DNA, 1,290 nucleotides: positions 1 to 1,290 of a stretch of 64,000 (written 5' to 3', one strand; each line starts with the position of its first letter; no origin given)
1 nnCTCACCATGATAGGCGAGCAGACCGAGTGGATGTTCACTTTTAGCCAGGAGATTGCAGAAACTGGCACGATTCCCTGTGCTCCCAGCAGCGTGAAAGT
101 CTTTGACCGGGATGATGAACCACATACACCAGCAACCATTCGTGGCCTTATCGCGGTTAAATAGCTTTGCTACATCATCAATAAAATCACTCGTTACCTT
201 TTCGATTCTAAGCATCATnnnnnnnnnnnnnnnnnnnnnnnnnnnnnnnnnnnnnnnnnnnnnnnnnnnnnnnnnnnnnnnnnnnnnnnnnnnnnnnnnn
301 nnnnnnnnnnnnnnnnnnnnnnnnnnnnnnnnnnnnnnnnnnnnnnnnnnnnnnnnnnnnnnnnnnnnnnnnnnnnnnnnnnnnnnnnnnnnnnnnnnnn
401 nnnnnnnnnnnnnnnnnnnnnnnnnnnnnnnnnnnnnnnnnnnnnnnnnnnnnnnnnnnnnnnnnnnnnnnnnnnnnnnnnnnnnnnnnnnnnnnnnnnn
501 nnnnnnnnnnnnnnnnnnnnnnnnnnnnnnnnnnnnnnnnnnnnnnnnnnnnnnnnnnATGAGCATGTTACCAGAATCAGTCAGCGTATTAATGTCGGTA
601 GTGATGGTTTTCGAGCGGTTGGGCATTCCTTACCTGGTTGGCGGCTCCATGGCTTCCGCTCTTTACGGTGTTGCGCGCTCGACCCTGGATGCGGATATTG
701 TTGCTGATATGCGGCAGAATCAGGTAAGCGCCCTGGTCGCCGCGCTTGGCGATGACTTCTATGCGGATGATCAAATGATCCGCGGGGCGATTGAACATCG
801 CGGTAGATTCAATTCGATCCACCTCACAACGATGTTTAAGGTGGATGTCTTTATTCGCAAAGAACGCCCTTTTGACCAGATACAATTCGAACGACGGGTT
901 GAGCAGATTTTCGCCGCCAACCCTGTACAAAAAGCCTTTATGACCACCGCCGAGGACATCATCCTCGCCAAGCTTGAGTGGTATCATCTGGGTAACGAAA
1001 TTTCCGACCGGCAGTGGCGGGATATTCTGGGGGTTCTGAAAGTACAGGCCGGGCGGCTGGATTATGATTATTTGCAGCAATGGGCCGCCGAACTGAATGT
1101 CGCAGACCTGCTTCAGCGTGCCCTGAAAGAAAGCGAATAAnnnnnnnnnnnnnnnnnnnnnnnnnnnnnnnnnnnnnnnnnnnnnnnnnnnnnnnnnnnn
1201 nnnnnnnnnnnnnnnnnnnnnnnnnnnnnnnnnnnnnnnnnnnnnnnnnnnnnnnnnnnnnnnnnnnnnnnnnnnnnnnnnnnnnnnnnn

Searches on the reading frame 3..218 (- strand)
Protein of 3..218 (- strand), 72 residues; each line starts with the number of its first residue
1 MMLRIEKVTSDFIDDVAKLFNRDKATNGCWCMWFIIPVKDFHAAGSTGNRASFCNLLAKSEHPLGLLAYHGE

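Call 6: search_protein_families(library=ncbifam, proteins=[window:3-218:-], max_evalue=0.01)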
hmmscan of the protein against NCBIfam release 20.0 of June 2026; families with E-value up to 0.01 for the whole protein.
window:3-218:- (72 aa): 0 families

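Call 7: search_protein_families(library=pfam, proteins=[window:3-218:-], max_evalue=0.01)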
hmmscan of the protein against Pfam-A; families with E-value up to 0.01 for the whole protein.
window:3-218:- (72 aa): 0 families

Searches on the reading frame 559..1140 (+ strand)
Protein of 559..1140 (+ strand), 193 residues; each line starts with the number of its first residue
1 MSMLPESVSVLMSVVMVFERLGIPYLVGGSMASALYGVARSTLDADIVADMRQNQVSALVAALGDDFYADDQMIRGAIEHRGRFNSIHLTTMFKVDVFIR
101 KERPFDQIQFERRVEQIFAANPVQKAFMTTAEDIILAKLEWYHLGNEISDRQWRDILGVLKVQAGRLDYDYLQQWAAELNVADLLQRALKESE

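Call 6: search_protein_families(library=ncbifam, proteins=[window:559-1140:+], max_evalue=0.01)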
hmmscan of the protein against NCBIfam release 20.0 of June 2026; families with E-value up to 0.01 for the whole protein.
window:559-1140:+ (193 aa): 1 family
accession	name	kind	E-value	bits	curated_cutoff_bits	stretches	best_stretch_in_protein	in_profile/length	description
TIGR02692.1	tRNA_CCA_actino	equivalog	0.0032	16.2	438.8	1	10-111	15-112/466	CCA tRNA nucleotidyltransferase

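Call 7: search_protein_families(library=pfam, proteins=[window:559-1140:+], max_evalue=0.01)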
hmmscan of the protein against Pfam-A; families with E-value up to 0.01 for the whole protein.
window:559-1140:+ (193 aa): 2 families
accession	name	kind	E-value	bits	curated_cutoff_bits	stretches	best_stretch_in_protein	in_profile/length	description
PF19502.5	DUF6036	-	0.0016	18.7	23.6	1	26-143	24-108/164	Nucleotidyltransferase of unknown function (DUF6036)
PF10706.15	Aminoglyc_resit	-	0.0087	16.6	21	0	11-81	2-75/149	Aminoglycoside-2''-adenylyltransferase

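Call 79: find_homologous_proteins(query=window:559-1140:+, max_evalue=1e-10)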
Query window:559-1140:+ (193 aa): 5890 proteins with E <= 1e-10 among 6266 candidates; the best 120 are listed.
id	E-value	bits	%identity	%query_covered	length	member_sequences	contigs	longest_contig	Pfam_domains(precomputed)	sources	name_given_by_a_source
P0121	6.2e-119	412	100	99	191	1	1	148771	-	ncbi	-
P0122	7.8e-103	360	87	100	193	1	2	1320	-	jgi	jgi:hypothetical protein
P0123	9.9e-103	360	87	99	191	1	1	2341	-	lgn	-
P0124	1.8e-102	359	87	100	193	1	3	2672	-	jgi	-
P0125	2.1e-102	358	87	99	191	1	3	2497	-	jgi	jgi:hypothetical protein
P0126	2.8e-102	358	87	99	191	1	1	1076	-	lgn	-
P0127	9.7e-102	356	87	99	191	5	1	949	-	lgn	-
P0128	1.3e-101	356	87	99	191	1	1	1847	-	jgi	-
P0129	1.6e-101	356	87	99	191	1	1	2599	-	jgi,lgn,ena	-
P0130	2.0e-101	355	87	99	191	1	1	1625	-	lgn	-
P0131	2.1e-101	355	87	99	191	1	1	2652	-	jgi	jgi:hypothetical protein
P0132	5.6e-101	354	86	99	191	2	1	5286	-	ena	-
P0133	7.2e-101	353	86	99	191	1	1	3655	-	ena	-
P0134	9.2e-101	353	85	99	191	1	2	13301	-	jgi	jgi:hypothetical protein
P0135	7.0e-100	350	86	99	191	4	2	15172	-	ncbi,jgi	-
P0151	2.1e-94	332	81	99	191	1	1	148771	-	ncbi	-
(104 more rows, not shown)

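Call 80: find_encoding_contigs(protein=P0121, flank=10000, max_places=3)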
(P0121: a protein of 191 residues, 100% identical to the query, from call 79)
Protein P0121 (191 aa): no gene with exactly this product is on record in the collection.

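Call 81: list_cluster_members(proteins=[P0121, P0151])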
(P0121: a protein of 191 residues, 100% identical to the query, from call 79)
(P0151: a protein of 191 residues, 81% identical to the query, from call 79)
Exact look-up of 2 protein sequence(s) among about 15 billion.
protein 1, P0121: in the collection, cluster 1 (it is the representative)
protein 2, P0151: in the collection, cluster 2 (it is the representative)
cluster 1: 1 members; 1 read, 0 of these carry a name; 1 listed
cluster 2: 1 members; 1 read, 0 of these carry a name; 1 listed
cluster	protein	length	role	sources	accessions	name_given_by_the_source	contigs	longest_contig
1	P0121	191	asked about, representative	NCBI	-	-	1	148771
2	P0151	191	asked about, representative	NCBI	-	-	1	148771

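Call 83: find_encoding_contigs(protein=P0135, flank=8000, max_places=4)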
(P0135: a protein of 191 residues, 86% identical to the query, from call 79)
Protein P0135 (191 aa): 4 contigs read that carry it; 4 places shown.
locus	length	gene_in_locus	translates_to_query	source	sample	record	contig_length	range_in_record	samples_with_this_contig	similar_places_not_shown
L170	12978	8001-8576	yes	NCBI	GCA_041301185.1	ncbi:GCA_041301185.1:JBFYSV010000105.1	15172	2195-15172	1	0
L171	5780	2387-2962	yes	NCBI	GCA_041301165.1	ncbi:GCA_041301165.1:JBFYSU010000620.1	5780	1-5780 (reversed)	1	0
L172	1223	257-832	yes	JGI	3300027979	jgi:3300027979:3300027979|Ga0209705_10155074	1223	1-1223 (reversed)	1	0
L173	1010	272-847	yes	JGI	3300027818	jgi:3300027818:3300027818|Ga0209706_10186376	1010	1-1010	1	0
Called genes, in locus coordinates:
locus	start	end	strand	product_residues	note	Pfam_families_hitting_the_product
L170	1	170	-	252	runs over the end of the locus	PF03073:TspO_MBR (weak)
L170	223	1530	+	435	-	-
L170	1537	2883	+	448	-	PF00012:HSP70, PF06723:MreB_Mbl, PF00012:HSP70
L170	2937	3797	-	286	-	PF03446:NAD_binding_2, PF09130:DUF1932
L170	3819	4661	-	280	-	PF14196:ATC_hydrolase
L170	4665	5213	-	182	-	PF00857:Isochorismatase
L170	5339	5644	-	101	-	-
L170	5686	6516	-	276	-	PF12146:Hydrolase_4, PF00561:Abhydrolase_1, PF12697:Abhydrolase_6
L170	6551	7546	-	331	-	-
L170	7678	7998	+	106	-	-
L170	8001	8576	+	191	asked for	-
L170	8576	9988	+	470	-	PF05496:RuvB_N, PF13191:AAA_16 (faint), PF00004:AAA, PF07728:AAA_5 (weak), PF13173:AAA_14, PF16193:AAA_assoc_2, PF12002:MgsA_C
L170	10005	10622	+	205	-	PF00300:His_Phos_1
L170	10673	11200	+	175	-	PF11290:DUF3090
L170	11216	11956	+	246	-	-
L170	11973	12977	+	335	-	?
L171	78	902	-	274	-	PF12146:Hydrolase_4, PF00561:Abhydrolase_1, PF12697:Abhydrolase_6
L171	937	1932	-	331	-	-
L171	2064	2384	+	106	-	-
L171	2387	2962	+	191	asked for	-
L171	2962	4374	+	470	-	PF05496:RuvB_N, PF13191:AAA_16 (faint), PF00004:AAA, PF07728:AAA_5 (weak), PF13173:AAA_14, PF16193:AAA_assoc_2, PF12002:MgsA_C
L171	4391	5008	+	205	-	PF00300:His_Phos_1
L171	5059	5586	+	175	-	PF11290:DUF3090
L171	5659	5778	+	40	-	?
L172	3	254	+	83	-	?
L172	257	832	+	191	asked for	-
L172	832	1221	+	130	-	?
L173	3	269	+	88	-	?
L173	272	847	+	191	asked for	-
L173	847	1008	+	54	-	?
